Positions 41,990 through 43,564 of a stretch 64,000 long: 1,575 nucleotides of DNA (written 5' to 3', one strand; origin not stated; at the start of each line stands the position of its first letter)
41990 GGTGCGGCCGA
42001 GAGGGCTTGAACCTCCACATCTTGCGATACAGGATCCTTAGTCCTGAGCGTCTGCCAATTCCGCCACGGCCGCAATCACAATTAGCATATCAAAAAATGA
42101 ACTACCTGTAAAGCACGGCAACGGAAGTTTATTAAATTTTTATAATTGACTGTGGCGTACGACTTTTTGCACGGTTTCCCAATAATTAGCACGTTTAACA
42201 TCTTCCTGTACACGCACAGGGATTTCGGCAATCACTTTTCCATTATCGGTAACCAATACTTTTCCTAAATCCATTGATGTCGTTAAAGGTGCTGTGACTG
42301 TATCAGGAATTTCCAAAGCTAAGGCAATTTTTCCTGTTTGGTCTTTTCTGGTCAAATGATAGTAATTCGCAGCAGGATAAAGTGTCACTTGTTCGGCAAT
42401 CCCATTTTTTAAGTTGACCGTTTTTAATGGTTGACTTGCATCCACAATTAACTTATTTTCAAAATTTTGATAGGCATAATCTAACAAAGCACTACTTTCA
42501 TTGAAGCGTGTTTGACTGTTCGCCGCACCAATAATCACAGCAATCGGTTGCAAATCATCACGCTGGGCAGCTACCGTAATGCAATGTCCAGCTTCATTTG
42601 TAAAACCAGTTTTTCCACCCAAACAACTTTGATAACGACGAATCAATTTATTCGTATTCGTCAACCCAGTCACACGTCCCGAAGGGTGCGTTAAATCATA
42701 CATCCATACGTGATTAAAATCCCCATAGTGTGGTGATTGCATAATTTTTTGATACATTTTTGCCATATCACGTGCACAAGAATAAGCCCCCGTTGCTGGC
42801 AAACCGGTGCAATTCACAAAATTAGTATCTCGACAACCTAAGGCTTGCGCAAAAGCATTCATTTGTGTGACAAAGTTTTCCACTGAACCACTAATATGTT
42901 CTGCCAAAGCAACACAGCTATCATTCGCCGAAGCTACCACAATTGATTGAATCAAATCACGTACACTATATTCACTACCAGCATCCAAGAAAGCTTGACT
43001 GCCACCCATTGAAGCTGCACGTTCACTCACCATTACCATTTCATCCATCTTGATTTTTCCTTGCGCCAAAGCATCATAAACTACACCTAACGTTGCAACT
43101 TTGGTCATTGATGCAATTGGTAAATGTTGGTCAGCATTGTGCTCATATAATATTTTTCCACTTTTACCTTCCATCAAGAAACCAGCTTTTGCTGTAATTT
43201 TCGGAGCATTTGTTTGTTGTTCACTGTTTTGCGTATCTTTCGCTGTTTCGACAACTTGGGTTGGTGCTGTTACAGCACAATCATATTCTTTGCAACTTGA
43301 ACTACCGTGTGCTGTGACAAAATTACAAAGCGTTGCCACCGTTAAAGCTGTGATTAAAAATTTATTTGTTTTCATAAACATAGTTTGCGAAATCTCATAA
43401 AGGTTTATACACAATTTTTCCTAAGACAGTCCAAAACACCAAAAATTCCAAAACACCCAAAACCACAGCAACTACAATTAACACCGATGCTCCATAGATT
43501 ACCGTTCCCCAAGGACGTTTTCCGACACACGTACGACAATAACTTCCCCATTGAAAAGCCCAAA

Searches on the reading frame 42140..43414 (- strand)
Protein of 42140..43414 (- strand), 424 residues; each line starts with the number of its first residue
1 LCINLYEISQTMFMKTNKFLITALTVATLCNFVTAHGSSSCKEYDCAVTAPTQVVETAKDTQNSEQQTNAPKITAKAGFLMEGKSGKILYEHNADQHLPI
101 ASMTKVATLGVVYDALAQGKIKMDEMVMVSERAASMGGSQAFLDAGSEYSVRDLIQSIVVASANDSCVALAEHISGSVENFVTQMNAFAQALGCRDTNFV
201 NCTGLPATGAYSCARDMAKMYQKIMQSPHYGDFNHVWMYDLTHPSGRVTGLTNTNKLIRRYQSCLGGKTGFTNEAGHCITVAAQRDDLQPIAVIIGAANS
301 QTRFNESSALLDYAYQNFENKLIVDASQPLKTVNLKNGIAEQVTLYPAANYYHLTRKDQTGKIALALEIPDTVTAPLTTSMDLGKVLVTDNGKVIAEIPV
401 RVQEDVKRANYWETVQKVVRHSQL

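Call 102: search_protein_families(library=pfam, proteins=[window:42140-43414:-], max_evalue=0.001)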
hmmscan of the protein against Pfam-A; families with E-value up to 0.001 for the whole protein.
window:42140-43414:- (424 aa): 4 families
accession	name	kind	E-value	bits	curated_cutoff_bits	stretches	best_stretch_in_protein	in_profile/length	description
PF00768.25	Peptidase_S11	-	2.9e-70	236.9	27.6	1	66-298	3-238/239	D-alanyl-D-alanine carboxypeptidase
PF13354.11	Beta-lactamase2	-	2.1e-16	60.4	22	1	90-227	13-149/214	Beta-lactamase enzyme family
PF07943.18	PBP5_C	-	1e-10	42.1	21.2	1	318-408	1-91/91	Penicillin-binding protein 5, C-terminal domain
PF00144.29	Beta-lactamase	-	2.6e-05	24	27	0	91-143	43-83/329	Beta-lactamase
